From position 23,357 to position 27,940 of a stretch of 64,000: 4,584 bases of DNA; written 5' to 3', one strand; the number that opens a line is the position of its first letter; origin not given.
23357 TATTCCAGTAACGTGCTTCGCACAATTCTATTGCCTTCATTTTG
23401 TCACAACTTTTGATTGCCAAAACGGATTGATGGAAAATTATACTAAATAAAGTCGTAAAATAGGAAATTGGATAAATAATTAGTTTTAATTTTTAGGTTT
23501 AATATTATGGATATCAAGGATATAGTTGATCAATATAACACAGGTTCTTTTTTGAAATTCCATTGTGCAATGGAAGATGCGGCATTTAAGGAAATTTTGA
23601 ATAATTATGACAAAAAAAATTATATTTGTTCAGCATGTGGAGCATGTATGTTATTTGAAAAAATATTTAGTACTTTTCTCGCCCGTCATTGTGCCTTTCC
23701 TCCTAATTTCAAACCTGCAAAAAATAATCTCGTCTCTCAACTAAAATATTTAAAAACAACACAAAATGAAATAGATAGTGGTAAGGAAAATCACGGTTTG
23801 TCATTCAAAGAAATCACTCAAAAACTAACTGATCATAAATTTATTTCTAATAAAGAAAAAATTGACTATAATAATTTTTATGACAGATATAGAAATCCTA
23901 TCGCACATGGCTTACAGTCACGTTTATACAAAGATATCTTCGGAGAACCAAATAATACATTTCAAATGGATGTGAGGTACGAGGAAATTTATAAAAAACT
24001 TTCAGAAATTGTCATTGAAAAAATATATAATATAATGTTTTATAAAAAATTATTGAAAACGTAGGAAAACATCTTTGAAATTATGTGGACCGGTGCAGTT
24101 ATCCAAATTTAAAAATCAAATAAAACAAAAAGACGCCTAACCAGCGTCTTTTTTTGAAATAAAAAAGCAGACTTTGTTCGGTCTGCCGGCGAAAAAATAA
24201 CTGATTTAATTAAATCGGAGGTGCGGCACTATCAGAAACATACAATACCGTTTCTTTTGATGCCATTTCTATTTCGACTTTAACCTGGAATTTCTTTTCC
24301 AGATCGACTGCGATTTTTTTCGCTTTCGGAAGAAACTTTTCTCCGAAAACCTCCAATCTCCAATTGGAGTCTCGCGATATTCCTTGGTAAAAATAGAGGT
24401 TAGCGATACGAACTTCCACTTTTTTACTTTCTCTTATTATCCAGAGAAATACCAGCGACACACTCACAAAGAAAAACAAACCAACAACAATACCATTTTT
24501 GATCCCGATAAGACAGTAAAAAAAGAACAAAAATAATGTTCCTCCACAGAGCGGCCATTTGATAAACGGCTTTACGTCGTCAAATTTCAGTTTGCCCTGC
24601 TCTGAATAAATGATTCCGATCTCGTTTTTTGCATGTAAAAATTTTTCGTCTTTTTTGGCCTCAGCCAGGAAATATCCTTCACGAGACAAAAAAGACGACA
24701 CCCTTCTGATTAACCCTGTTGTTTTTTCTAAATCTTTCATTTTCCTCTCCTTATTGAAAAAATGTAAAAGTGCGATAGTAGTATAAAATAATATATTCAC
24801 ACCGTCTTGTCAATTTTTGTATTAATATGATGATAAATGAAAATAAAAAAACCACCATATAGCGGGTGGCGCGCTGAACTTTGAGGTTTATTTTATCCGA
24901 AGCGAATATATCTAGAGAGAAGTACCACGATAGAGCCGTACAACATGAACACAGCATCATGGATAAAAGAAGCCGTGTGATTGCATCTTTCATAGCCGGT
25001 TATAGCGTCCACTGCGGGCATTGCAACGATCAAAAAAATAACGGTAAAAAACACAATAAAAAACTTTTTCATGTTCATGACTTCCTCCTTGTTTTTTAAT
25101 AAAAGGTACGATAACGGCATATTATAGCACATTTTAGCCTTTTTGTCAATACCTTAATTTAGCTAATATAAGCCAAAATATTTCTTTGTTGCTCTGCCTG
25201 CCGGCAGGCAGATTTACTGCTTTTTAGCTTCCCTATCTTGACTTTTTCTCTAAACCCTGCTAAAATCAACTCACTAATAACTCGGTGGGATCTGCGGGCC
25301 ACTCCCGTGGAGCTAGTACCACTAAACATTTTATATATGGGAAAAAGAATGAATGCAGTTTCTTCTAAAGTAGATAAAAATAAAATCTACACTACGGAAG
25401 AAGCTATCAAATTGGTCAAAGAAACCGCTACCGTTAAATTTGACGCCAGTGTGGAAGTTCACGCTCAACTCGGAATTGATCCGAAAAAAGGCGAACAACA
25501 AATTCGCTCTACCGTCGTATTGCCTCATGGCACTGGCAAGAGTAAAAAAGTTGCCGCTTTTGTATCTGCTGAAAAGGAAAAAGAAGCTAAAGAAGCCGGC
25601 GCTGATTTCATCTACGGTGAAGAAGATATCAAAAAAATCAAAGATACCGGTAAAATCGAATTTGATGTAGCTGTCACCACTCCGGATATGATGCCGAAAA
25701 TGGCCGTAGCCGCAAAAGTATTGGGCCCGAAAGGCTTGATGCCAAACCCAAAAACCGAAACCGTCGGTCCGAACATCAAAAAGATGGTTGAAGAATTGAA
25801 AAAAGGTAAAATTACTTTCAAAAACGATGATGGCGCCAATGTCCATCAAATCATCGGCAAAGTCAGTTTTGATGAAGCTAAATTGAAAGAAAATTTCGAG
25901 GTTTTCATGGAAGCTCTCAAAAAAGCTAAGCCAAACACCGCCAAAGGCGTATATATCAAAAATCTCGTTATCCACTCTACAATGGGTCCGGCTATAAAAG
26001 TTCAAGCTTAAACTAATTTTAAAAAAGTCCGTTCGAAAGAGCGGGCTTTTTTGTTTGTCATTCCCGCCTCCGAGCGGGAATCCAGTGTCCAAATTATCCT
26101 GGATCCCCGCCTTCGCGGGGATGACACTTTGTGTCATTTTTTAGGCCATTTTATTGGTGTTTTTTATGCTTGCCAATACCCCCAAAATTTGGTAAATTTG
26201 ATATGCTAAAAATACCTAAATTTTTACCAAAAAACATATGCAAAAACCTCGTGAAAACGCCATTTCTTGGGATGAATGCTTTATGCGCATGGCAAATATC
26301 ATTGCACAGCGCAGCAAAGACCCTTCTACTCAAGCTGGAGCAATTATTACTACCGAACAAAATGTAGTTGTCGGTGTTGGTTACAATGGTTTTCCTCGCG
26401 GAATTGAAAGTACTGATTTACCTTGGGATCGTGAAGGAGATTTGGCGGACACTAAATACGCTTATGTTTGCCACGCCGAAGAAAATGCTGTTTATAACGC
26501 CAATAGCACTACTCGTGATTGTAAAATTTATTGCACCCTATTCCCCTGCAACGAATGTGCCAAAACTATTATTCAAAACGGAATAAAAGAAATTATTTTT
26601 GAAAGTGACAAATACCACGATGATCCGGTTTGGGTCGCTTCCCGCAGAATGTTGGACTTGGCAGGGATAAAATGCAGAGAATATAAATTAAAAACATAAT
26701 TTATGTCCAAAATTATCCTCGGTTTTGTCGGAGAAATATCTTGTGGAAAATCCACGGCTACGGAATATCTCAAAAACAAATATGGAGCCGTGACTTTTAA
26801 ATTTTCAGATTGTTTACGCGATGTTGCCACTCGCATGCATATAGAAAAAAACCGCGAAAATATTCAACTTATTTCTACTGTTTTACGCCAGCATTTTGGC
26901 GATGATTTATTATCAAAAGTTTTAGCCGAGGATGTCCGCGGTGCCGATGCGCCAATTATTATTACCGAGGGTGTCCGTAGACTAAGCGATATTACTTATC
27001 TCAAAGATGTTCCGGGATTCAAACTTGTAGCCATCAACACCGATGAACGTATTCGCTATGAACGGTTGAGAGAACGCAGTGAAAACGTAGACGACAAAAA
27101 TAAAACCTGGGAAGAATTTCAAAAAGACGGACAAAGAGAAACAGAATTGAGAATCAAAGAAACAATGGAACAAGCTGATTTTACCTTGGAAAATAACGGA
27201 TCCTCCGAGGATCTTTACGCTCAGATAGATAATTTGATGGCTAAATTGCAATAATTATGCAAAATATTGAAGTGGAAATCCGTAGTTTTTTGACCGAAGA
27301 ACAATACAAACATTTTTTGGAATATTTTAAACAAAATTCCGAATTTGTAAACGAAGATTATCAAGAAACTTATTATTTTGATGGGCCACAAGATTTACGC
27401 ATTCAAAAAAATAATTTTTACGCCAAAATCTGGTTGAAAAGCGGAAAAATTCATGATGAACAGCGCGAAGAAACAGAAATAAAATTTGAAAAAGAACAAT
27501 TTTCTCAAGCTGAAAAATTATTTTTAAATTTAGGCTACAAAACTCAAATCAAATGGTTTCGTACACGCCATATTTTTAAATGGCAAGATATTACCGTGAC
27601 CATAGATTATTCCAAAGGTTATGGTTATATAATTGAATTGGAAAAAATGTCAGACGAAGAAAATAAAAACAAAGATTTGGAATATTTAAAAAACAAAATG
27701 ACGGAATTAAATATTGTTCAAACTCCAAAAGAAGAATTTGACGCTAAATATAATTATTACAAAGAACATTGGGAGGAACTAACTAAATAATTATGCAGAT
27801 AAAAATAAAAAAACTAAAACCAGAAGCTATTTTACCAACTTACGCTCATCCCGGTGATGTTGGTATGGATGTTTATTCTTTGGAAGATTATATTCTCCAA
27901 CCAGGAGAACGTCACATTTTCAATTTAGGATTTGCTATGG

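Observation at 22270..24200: AT-rich three-gene islet with tandem HEPN-like (Rx4H) proteins: candidate abortive-infection/toxin module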

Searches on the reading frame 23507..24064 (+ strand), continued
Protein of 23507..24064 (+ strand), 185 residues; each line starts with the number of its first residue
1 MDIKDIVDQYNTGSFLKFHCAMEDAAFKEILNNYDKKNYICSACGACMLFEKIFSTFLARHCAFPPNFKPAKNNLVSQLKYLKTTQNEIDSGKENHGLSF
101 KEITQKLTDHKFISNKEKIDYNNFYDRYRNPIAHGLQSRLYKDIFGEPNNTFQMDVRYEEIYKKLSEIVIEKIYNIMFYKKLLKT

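Call 80: fold_search(model_id=the predicted structure, library=viral)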
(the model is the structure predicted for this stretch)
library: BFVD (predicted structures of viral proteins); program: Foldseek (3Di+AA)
matches with E <= 10: 108; with E <= 0.001: 0
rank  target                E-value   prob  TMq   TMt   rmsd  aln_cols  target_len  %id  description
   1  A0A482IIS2            9.7e-01  0.72  0.35  0.24   6.4       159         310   11  (no name in the UniProt tables at hand)
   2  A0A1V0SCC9            1.1e+00  0.05  0.14  0.13  21.4       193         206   13  Uncharacterized protein [Catovirus CTV1]
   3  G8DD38                1.4e+00  0.08  0.18  0.18  16.8       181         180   14  (no name in the UniProt tables at hand)
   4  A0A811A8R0            2.5e+00  0.08  0.21  0.18  13.5       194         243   11  (no name in the UniProt tables at hand)
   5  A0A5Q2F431            2.7e+00  0.06  0.16  0.15  16.6       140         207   14  MuF-like minor capsid protein [Gordonia phage Sixama]
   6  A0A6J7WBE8            2.7e+00  0.06  0.17  0.18  16.1       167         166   12  Uncharacterized protein (Fragment) [uncultured Caudovirales phage]
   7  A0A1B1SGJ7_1          2.8e+00  0.11  0.25  0.06  20.4       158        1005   11  (no name in the UniProt tables at hand)
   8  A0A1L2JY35            2.9e+00  0.06  0.17  0.19  19.5       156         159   13  Uncharacterized protein [Aeribacillus phage AP45]
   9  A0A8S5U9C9            3.2e+00  0.18  0.17  0.26   7.4        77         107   10  Uncharacterized protein [Siphoviridae sp. ct7aK2]
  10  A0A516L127            3.2e+00  0.08  0.25  0.11  14.2       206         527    9  (no name in the UniProt tables at hand)
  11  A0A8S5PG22            3.2e+00  0.04  0.16  0.04  24.5       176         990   11  Minor tail protein [Siphoviridae sp. ctsxw88]
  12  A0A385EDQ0            3.2e+00  0.03  0.13  0.15  16.6       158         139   13  Uncharacterized protein [Caulobacter phage CcrPW]
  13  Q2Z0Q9                3.2e+00  0.02  0.12  0.09  23.1       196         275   13  Uncharacterized protein [Pseudomonas phage EL]
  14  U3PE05                3.4e+00  0.28  0.34  0.28   8.5       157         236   13  (no name in the UniProt tables at hand)
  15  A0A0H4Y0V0            3.4e+00  0.04  0.18  0.10  17.3       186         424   18  Hypothetical low complexity protein [Salmon gill poxvirus]
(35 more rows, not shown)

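Call 88: search_protein_families(library=padloc, proteins=[L016:502-1263:+, L017:260-1018:+, L016:502-1827:+, L023:1135-4923:+, L023:5637-6554:+], max_evalue=0.1)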
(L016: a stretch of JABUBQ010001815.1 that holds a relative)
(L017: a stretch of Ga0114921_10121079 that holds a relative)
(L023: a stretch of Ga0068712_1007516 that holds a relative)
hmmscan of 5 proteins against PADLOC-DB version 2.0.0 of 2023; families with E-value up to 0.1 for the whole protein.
L016:502-1263:+ (254 aa): 0 families

L017:260-1018:+ (253 aa): 1 family
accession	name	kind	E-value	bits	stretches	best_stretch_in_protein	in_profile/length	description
PDLC01952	CARF9--CARF_HEPN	-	0.0013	15.5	1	155-234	253-330/450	-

L016:502-1827:+ (442 aa): 0 families

L023:1135-4923:+ (1262 aa): 1 family
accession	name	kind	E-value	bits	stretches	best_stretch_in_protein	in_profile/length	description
PDLC00388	SduA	-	0.0021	15.2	1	668-771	130-226/402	DUF4263 domain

L023:5637-6554:+ (305 aa): 0 families

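Call 92: find_encoding_contigs(protein=P0006, flank=3500, max_places=4)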
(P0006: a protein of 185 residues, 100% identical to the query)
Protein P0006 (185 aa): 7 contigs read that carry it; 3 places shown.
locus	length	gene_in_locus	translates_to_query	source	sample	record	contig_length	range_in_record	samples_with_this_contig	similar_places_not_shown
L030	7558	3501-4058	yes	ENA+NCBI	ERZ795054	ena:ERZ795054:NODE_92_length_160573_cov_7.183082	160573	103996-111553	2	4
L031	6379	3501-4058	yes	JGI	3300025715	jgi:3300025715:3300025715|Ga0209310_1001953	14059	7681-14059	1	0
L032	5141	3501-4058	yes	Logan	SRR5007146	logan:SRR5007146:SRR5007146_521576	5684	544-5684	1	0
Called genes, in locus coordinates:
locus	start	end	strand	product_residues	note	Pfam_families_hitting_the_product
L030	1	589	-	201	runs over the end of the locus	-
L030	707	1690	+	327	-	PF00579:tRNA-synt_1b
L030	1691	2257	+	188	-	PF01161:PBP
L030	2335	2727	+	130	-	-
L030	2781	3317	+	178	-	-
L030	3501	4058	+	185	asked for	-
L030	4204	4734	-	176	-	-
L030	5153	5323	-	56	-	-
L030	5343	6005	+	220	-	PF00687:Ribosomal_L1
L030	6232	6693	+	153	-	PF00383:dCMP_cyt_deam_1, PF14437:MafB19-deam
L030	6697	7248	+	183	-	PF13238:AAA_18 (weak), PF13207:AAA_17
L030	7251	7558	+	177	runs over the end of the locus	PF01928:CYTH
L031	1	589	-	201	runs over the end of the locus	-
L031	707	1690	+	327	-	PF00579:tRNA-synt_1b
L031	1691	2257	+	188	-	PF01161:PBP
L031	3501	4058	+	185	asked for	-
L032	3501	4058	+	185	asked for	-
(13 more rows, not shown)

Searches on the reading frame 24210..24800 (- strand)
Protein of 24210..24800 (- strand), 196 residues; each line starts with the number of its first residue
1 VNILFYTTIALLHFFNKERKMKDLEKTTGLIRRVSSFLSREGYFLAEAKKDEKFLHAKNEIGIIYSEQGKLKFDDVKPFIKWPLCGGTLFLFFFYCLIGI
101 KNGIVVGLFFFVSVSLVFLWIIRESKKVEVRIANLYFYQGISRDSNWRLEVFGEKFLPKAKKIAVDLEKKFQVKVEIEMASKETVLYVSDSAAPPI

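Call 3: search_protein_families(library=pfam, proteins=[window:24210-24800:-], max_evalue=10)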
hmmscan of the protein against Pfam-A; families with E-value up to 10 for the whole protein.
window:24210-24800:- (196 aa): 2 families
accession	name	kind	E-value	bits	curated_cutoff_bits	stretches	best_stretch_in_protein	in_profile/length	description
PF07584.16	BatA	-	0.11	13.4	25.9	1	108-145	10-48/77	Aerotolerance regulator N-terminal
PF21314.2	TM_ErbB1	-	0.88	9.8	27.1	1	103-123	4-24/36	Epidermal growth factor receptor transmembrane-juxtamembrane segment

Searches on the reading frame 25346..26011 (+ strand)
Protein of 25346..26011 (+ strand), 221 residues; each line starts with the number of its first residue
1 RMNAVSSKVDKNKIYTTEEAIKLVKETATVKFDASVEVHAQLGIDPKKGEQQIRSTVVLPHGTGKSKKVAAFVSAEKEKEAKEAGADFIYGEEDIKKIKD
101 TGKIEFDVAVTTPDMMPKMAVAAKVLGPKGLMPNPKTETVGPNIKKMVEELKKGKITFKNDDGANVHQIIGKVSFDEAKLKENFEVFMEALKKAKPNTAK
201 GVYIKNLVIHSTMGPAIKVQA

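Call 84: search_protein_families(library=pfam, proteins=[window:25346-26011:+], max_evalue=0.001)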
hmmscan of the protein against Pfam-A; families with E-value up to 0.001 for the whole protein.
window:25346-26011:+ (221 aa): 1 family
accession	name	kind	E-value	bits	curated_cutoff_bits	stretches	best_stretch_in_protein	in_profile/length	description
PF00687.26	Ribosomal_L1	-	3.4e-57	193.7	32.2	1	24-215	1-198/198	Ribosomal protein L1p/L10e family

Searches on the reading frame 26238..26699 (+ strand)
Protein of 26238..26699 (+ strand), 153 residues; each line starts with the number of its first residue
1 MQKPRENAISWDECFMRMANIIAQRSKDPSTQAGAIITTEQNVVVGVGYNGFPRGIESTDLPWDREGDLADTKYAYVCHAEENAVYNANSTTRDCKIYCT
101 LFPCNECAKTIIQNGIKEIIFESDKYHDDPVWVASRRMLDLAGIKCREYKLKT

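Call 84: search_protein_families(library=pfam, proteins=[window:26238-26699:+], max_evalue=0.001)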
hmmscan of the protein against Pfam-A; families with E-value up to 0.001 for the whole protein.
window:26238-26699:+ (153 aa): 2 families
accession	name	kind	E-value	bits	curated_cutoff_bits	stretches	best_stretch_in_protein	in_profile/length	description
PF00383.29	dCMP_cyt_deam_1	-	2.9e-22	78.9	25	1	10-121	2-100/102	Cytidine and deoxycytidylate deaminase zinc-binding region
PF14437.12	MafB19-deam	-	2.7e-13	50.5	27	1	10-124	2-102/142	MafB19-like deaminase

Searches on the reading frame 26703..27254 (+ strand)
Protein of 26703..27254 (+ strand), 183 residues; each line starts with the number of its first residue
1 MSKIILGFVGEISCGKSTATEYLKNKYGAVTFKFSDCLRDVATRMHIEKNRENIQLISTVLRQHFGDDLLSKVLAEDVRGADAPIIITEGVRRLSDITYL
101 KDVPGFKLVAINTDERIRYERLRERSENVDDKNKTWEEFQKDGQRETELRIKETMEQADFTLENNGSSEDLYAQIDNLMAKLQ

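Call 84: search_protein_families(library=pfam, proteins=[window:26703-27254:+], max_evalue=0.001)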
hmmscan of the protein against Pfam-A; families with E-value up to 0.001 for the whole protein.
window:26703-27254:+ (183 aa): 3 families
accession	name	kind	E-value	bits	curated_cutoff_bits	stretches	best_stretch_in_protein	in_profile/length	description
PF13207.12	AAA_17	-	2.2e-09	38.1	27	1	14-134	6-132/136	AAA domain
PF13238.12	AAA_18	-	4.1e-07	30.9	29.4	1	9-132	4-118/128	AAA domain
PF01121.26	CoaE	-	0.00025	21.2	27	0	4-71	1-58/180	Dephospho-CoA kinase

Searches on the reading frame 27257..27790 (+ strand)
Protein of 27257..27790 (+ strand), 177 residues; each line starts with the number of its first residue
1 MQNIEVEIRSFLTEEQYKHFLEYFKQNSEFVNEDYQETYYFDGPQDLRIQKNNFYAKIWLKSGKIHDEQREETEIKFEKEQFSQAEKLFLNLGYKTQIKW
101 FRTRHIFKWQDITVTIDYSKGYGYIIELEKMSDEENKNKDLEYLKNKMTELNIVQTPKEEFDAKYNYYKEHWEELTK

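Call 84: search_protein_families(library=pfam, proteins=[window:27257-27790:+], max_evalue=0.001)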
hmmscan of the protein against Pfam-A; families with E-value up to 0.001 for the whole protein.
window:27257-27790:+ (177 aa): 1 family
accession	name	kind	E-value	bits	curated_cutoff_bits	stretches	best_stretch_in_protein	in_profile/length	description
PF01928.26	CYTH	-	1.9e-12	47.8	23.2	1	3-152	1-168/179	CYTH domain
